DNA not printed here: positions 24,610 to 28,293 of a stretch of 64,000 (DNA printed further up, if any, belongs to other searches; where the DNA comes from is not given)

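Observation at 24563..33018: Unconventional restriction-like defence cassette: XRE HTH, PLD::SNF2 fusion, KilA-N and a 1305-aa Eco57I-type m6A methyltransferase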

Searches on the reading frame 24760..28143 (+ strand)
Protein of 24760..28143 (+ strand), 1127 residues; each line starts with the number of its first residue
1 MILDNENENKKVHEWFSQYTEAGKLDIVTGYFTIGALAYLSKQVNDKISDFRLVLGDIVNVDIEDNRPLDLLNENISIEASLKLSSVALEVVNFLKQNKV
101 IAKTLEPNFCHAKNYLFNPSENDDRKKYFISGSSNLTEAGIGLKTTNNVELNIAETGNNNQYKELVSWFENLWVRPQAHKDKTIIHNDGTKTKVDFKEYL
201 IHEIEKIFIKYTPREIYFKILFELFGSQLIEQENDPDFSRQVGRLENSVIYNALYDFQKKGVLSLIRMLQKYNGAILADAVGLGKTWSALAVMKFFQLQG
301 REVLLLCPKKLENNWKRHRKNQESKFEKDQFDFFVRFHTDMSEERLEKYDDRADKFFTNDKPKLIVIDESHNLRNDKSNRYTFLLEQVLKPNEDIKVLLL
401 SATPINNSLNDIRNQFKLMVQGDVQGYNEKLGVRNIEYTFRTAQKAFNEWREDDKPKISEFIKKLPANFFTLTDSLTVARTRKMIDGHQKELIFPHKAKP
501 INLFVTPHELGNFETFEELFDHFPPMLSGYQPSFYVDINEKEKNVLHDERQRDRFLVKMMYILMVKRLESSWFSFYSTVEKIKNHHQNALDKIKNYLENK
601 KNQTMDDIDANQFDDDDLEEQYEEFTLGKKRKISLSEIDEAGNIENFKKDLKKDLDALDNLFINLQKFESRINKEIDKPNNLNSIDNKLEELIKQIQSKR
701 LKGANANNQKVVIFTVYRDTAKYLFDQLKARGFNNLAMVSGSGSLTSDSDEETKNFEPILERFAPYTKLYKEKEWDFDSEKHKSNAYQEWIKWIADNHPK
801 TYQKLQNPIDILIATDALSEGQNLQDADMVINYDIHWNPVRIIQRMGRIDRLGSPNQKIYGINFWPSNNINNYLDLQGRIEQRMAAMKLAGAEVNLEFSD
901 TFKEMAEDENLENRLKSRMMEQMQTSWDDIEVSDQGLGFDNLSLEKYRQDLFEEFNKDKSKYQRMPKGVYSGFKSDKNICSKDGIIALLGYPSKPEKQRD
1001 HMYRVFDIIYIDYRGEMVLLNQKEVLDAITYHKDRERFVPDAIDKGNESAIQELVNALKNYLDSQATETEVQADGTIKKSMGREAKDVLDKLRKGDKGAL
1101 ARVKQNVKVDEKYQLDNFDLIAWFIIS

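Call 3: search_protein_families(library=pfam, proteins=[window:24760-28143:+], max_evalue=0.01)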
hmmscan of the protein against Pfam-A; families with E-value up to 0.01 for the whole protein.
window:24760-28143:+ (1127 aa): 8 families
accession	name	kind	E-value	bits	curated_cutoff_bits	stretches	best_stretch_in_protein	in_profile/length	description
PF00271.37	Helicase_C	-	7.3e-16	58.8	23.5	1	801-853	57-110/110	Helicase conserved C-terminal domain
PF00176.29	SNF2-rel_dom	-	3e-12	46.7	24.9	1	257-418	1-177/290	SNF2-related domain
PF04851.21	ResIII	-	2.3e-08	34.6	22.5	1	254-405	4-163/164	Type III restriction enzyme, res subunit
PF00270.35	DEAD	-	2.4e-06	27.8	26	1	355-410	114-165/167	DEAD/DEAH box helicase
PF13091.12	PLDc_2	-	3.4e-05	24.1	27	1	103-173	72-132/132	PLD-like domain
PF11215.13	DUF3010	-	0.0011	19.8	25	1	337-417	37-117/137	Protein of unknown function (DUF3010)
PF13401.12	AAA_22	-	0.0015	19.3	27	1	281-398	14-119/130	AAA domain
PF09565.16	RE_NgoFVII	-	0.0025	17.6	23.8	0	17-171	11-147/162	NgoFVII restriction endonuclease N-terminal PLD domain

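Call 4: search_protein_families(library=padloc, proteins=[window:24760-28143:+], max_evalue=0.01)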
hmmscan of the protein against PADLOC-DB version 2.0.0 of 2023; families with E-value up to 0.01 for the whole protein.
window:24760-28143:+ (1127 aa): 35 families (the best 25 are shown)
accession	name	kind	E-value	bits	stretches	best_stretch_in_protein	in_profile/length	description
PDLC01075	C3a139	-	3.6e-70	235.4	1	80-1065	86-905/948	HKD+Snf2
PDLC02621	DrmD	-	2e-31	107.1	3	806-870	576-641/1040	DrmD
PDLC02623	DrmD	-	5.2e-31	105.2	4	808-874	579-645/1040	DrmD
PDLC02500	BrxHI|BrxHII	-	6e-28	95.9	3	800-870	521-590/933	BrxHI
PDLC02619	DrmD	-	1.5e-25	87.5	2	534-870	273-550/872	DrmD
PDLC02843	DpdE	-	1.7e-22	77.2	2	254-408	159-301/1091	DpdE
PDLC04556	PDC-M27C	-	2.1e-20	70.7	3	254-330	36-115/892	-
PDLC02572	DrmA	-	7.8e-20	68.4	3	807-900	575-673/1043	DrmA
PDLC02633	DrmD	-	9.5e-20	68.2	2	807-867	582-643/839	DrmD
PDLC00659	HmaA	-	2.1e-19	66.9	2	807-854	565-612/1176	SNF2 helicase / DEAD-box helicase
PDLC02632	DrmD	-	3.7e-19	66.7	3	807-860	578-632/662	DrmD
PDLC02193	PLD_Helicase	-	8.9e-19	65.1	2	807-884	752-831/905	-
PDLC02840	DpdE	-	1e-18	65.1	2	270-407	177-305/1091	DpdE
PDLC03830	ZacC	-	1.7e-14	51.4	2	819-874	864-902/1019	-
PDLC02625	DrmD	-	3.3e-13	47.1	2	808-855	324-372/792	DrmD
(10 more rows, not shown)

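Call 8: search_protein_families(library=ncbifam, proteins=[window:24760-28143:+], max_evalue=0.001)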
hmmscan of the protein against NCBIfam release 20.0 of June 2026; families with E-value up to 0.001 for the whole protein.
window:24760-28143:+ (1127 aa): 13 families
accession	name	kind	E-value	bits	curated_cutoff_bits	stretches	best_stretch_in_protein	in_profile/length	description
NF038317.1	DISARM_DrmD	equivalog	7.6e-41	140.4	610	3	806-895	561-654/1021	DISARM system SNF2-like helicase DrmD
NF041062.1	DpdE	equivalog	1.3e-25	89.6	500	2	270-408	171-301/1048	protein DpdE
NF038318.1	DISARM_DrmD_b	equivalog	2e-25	89.1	950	2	271-412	46-198/868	DISARM system SNF2-like helicase DrmD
NF042964.1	phospholipD_antiphage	equivalog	3.3e-24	85.3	1100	2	806-884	743-823/895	phospholipase D-like domain-containing anti-phage protein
NF053675.1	pilus_reg_Snf2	equivalog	1.3e-12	46.7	1100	1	245-422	576-754/1029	pilus expression-regulating Snf2 family helicase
NF003426.0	PRK04914.1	equivalog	1.8e-12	46.4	576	2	809-857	548-596/959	RNA polymerase-associated protein RapA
NF010337.0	PRK13766.1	equivalog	8.4e-12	44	610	1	670-763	331-420/781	Hef nuclease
NF058637.1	helic_SCO1167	equivalog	1.5e-10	39.8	1200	1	248-410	464-628/932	SCO1167/SCO6262 family helicase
NF053631.1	RNA_helic_CshA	equivalog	3.3e-06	26.2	646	1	806-897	285-373/434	degradosome RNA helicase CshA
NF053632.1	heli_RadD_YejH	equivalog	1e-05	24.1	720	1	359-407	106-154/573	DNA repair helicase RadD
NF008744.0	PRK11776.1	equivalog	1.9e-05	23.4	524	1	809-854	293-338/460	ATP-dependent RNA helicase DbpA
NF008642.0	PRK11634.1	equivalog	0.00034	19.1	989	1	803-859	289-346/628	DEAD/DEAH family ATP-dependent RNA helicase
NF008394.0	PRK11192.1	equivalog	0.00095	18.1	507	0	807-854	296-343/441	ATP-dependent RNA helicase SrmB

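Call 10: search_solved_structures(query=window:24760-28143:+, max_evalue=0.01)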
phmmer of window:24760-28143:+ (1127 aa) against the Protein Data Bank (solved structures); distinct sequences matched with E-value up to 0.01: 64 (the best 60 are shown).
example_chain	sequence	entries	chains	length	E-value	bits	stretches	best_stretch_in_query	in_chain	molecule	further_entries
6ne3_W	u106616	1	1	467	5.2e-12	47.5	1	249-416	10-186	SWI/SNF-related matrix-associated actin-dependent regulator of chromatin subfamily A membe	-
5jxr_A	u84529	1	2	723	7.3e-12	47.1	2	227-419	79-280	Chromatin-remodeling complex ATPase-like protein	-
8v4y_W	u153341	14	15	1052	3.1e-11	45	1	249-416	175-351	SWI/SNF-related matrix-associated actin-dependent regulator of chromatin subfamily A membe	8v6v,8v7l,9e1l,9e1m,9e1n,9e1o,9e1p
1z63_A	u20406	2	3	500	3.3e-11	44.9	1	253-430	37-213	Helicase of the snf2/rad54 family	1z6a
9lj2_K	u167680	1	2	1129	7.4e-11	43.7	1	229-414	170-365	ISWI chromatin-remodeling complex ATPase ISW1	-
6pwf_K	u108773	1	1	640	1.3e-10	42.9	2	244-416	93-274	chromatin remodeling factor ISWI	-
7otq_K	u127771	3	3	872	6.7e-10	40.6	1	254-416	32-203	Chromodomain-helicase-DNA-binding protein 1-like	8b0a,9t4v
7epu_B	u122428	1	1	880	6.9e-10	40.5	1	254-416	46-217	Chromodomain-helicase-DNA-binding protein 1-like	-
7enn_K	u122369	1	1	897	7.5e-10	40.4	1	254-416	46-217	Chromodomain-helicase-DNA-binding protein 1-like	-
6iro_L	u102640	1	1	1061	9.7e-09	36.7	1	229-414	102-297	ISWI chromatin-remodeling complex ATPase ISW1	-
6jyl_K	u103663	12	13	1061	9.7e-09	36.7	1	229-414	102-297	ISWI chromatin-remodeling complex ATPase ISW1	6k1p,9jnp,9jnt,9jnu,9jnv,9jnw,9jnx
7x3t_V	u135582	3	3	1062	9.7e-09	36.7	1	229-414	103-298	ISWI chromatin-remodeling complex ATPase ISW1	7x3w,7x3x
7xyf_K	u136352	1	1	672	1.8e-08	35.8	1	254-415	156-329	ATP-dependent helicase fft3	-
6hts_G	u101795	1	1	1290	2.1e-08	35.6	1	808-925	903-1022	Chromatin-remodeling ATPase INO80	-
6fhs_G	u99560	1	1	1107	2.3e-08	35.5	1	253-369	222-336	Ino80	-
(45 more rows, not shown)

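Call 13: find_homologous_proteins(query=window:24760-28143:+, max_evalue=1e-20)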
Query window:24760-28143:+ (1127 aa): 7942 proteins with E <= 1e-20 among 8000 candidates; the best 120 are listed.
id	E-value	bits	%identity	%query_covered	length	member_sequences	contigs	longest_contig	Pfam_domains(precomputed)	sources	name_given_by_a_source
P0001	0.0e+0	2539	100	100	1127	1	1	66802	PF00270.36,PF00176.30,PF00271.38,PF04851.22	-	-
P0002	0.0e+0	2479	97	100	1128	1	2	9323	PF00270.36,PF00176.30,PF00271.38,PF04851.22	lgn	-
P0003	0.0e+0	2479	97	100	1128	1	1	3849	PF00270.36,PF00176.30,PF00271.38,PF04851.22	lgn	-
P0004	0.0e+0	2478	97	100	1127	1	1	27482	PF00270.36,PF00176.30,PF00271.38,PF04851.22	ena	-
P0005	0.0e+0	2476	97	100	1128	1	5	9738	PF00270.36,PF00176.30,PF00271.38,PF04851.22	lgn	-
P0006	0.0e+0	2474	97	100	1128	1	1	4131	PF00270.36,PF00176.30,PF00271.38,PF04851.22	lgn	-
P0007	0.0e+0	2474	97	100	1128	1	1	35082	PF00270.36,PF00176.30,PF00271.38,PF04851.22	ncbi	-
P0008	0.0e+0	2474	97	100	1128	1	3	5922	PF00270.36,PF00176.30,PF00271.38,PF04851.22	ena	-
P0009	0.0e+0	2473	97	100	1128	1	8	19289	PF00270.36,PF00176.30,PF00271.38,PF04851.22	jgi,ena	jgi:ERCC4-related helicase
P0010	0.0e+0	2473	97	100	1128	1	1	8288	PF00270.36,PF00176.30,PF00271.38,PF04851.22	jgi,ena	jgi:ERCC4-related helicase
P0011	0.0e+0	2469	97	100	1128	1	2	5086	PF00270.36,PF00176.30,PF00271.38,PF04851.22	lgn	-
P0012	0.0e+0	2468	97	100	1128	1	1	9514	PF00270.36,PF00176.30,PF00271.38,PF04851.22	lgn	-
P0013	0.0e+0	2468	97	100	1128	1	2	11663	PF00270.36,PF00176.30,PF00271.38,PF04851.22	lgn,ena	-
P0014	0.0e+0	2468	97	100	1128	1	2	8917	PF00270.36,PF00176.30,PF00271.38,PF04851.22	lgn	-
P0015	0.0e+0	2467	97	100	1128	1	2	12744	PF00270.36,PF00176.30,PF00271.38,PF04851.22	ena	-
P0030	0.0e+0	2455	96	100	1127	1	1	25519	PF00270.36,PF00176.30,PF00271.38,PF04851.22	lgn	-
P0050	0.0e+0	2424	95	100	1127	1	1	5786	PF00270.36,PF00176.30,PF00271.38,PF04851.22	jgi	-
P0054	0.0e+0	2355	92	100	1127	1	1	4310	PF00270.36,PF00176.30,PF00271.38,PF04851.22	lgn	-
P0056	0.0e+0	2305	91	100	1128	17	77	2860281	PF00270.36,PF00176.30,PF13091.13,PF00271.38,PF04851.22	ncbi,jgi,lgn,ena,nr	ncbi:MAG: helicase-related protein [Bacteroidales bacterium]|jgi:superfamily II DNA or RNA helicase|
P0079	0.0e+0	2064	80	100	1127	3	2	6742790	PF00270.36,PF00176.30,PF13091.13,PF00271.38,PF04851.22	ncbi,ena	-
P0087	0.0e+0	2040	79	100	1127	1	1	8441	PF00270.36,PF00176.30,PF13091.13,PF00271.38,PF04851.22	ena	-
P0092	0.0e+0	2036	79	100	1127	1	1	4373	PF00270.36,PF00176.30,PF13091.13,PF00271.38,PF04851.22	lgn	-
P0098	0.0e+0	2031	79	100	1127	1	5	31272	PF00270.36,PF00176.30,PF00271.38,PF04851.22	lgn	-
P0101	0.0e+0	2029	79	100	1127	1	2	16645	PF00270.36,PF00176.30,PF13091.13,PF00271.38,PF04851.22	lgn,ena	-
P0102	0.0e+0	2029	78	100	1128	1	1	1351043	PF00270.36,PF00176.30,PF00271.38,PF04851.22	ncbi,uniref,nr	ncbi:SNF2-related protein [Algoriphagus formosus]|uniref:SNF2-related protein n=1 Tax=Algoriphagus f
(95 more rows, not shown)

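Call 14: find_encoding_contigs(protein=P0056, flank=10000, max_places=6)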
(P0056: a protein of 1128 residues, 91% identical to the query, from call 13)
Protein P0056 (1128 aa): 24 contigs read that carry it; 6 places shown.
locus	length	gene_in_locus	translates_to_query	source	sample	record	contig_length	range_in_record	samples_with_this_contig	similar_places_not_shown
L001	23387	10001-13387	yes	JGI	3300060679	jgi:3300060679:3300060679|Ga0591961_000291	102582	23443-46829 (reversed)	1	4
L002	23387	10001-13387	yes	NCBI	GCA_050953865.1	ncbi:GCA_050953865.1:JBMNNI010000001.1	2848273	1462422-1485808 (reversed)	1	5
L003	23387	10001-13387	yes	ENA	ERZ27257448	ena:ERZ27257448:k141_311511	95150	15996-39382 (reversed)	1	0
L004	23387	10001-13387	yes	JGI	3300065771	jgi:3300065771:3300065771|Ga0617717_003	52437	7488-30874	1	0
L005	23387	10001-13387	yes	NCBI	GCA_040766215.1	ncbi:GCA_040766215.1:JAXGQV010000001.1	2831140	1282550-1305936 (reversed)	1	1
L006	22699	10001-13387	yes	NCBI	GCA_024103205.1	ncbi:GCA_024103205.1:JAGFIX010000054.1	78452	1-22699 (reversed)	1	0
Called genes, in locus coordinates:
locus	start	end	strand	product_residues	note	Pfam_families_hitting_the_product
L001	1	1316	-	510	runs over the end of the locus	PF02142:MGS, PF01808:AICARFT_IMPCHas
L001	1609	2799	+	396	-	PF00202:Aminotran_3 (faint), PF00155:Aminotran_1_2, PF00266:Aminotran_5 (weak), PF01212:Beta_elim_lyase (weak)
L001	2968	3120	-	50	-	-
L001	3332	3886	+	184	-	PF07638:Sigma70_ECF, PF04542:Sigma70_r2, PF08281:Sigma70_r4_2, PF04545:Sigma70_r4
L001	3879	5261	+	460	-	PF13568:OMP_b-brl_2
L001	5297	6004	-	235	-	PF00814:TsaD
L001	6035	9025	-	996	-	PF02347:GDC-P, PF00266:Aminotran_5 (faint), PF02347:GDC-P, PF01212:Beta_elim_lyase (weak), PF21478:GcvP2_C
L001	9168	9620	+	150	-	-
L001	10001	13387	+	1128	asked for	PF13091:PLDc_2 (faint), PF00176:SNF2-rel_dom, PF00270:DEAD (faint), PF04851:ResIII, PF00271:Helicase_C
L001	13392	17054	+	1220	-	PF20473:MmeI_Mtase (faint), PF07669:Eco57I, PF02384:N6_Mtase (weak), PF12950:TaqI_C (weak)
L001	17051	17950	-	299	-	PF12950:TaqI_C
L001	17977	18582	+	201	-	PF00239:Resolvase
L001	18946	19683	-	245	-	-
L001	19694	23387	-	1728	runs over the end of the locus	PF00324:AA_permease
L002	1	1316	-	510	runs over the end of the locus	PF02142:MGS, PF01808:AICARFT_IMPCHas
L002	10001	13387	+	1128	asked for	PF13091:PLDc_2 (faint), PF00176:SNF2-rel_dom, PF00270:DEAD (faint), PF04851:ResIII, PF00271:Helicase_C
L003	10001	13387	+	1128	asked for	PF13091:PLDc_2 (faint), PF00176:SNF2-rel_dom, PF00270:DEAD (faint), PF04851:ResIII, PF00271:Helicase_C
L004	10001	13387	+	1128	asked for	PF13091:PLDc_2 (faint), PF00176:SNF2-rel_dom, PF00270:DEAD (faint), PF04851:ResIII, PF00271:Helicase_C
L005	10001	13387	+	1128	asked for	PF13091:PLDc_2 (faint), PF00176:SNF2-rel_dom, PF00270:DEAD (faint), PF04851:ResIII, PF00271:Helicase_C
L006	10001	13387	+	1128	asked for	PF13091:PLDc_2 (faint), PF00176:SNF2-rel_dom, PF00270:DEAD (faint), PF04851:ResIII, PF00271:Helicase_C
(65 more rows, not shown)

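Call 15: find_encoding_contigs(protein=P0102, flank=10000, max_places=3)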
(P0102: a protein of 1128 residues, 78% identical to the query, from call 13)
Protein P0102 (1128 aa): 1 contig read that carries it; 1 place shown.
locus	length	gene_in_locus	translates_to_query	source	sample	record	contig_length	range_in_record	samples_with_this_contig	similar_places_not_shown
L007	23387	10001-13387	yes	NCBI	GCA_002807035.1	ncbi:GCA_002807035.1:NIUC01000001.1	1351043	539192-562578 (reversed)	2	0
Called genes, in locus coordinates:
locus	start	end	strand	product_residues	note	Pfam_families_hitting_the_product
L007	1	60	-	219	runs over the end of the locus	PF19578:DUF6090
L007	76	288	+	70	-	-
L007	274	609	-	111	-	-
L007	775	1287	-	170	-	-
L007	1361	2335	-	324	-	PF00579:tRNA-synt_1b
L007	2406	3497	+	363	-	PF07610:DUF1573, PF22544:HYDIN_VesB_CFA65-like_Ig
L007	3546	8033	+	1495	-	PF19081:Ig_7 (faint), PF00149:Metallophos (faint), PF13895:Ig_2 (faint), PF18962:Por_Secre_tail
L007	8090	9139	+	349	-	PF09411:PagL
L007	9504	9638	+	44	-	-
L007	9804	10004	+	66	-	PF13443:HTH_26, PF01381:HTH_3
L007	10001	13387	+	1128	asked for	PF00176:SNF2-rel_dom (weak), PF00270:DEAD (faint), PF04851:ResIII, PF00176:SNF2-rel_dom (weak), PF00271:Helicase_C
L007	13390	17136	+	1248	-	PF02384:N6_Mtase (faint), PF07669:Eco57I, PF12950:TaqI_C (weak)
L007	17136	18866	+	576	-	PF02463:SMC_N, PF13175:AAA_15, PF13476:AAA_23, PF13555:AAA_29 (weak)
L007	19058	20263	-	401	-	PF02771:Acyl-CoA_dh_N, PF02770:Acyl-CoA_dh_M, PF00441:Acyl-CoA_dh_1, PF08028:Acyl-CoA_dh_2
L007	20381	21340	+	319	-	PF03301:Trp_dioxygenase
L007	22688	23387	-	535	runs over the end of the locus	-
